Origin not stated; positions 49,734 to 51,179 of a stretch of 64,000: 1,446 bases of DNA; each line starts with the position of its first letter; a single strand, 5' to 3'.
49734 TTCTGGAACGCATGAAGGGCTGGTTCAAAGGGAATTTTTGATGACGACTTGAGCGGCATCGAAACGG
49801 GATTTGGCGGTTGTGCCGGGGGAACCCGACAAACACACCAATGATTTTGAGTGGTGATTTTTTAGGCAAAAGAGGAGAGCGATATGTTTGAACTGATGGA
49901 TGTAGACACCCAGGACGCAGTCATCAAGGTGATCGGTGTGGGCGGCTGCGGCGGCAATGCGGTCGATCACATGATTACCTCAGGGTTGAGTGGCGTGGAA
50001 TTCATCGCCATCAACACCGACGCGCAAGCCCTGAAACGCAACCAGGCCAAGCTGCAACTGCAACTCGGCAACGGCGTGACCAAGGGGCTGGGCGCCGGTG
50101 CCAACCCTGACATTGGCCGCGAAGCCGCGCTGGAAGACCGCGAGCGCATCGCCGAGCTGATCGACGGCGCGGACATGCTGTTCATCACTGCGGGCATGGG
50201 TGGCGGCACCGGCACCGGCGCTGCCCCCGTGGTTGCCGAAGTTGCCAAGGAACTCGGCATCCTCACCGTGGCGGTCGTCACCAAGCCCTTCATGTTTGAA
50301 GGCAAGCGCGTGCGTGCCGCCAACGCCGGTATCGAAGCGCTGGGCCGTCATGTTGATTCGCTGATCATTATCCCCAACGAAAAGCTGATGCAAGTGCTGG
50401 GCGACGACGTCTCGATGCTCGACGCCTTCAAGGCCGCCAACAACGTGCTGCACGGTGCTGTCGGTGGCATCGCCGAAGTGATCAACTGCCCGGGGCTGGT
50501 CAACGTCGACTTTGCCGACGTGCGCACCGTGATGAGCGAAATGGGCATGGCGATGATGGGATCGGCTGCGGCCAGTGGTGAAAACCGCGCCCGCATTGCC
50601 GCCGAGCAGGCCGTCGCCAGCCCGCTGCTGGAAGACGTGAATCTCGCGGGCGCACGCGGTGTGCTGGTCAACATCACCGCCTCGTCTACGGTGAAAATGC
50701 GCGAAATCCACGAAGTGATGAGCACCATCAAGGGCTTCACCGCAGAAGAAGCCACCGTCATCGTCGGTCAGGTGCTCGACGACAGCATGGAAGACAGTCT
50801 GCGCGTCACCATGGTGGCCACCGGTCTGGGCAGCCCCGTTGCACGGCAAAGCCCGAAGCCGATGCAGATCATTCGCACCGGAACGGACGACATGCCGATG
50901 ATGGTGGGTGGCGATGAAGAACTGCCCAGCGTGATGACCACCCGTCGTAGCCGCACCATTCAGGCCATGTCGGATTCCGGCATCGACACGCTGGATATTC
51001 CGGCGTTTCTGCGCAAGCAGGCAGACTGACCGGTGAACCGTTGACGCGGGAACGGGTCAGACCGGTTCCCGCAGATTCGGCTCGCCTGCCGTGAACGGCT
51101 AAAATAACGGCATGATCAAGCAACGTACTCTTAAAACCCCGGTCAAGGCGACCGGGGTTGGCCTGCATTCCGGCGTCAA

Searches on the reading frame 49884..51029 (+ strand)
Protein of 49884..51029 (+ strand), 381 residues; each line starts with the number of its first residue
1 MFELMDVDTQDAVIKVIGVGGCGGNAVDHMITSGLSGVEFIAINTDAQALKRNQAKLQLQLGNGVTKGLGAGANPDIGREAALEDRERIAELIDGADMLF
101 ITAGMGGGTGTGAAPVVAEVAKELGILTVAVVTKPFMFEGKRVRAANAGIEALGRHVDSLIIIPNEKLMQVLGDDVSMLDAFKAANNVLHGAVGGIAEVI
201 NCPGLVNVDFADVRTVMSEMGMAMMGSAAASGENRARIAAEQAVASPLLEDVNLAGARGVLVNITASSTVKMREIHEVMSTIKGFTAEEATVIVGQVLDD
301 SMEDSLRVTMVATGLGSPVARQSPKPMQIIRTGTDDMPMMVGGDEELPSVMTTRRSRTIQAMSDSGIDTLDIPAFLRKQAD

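Call 79: search_protein_families(library=pfam, proteins=[window:49884-51029:+], max_evalue=0.00001)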
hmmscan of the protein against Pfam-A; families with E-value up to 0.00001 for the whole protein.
window:49884-51029:+ (381 aa): 2 families
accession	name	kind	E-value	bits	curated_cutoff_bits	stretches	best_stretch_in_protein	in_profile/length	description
PF00091.31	Tubulin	-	5.2e-49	167.6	33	1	14-172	2-189/190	Tubulin/FtsZ family, GTPase domain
PF12327.13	FtsZ_C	-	5.3e-29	100.8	27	1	221-315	1-94/95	FtsZ family, C-terminal domain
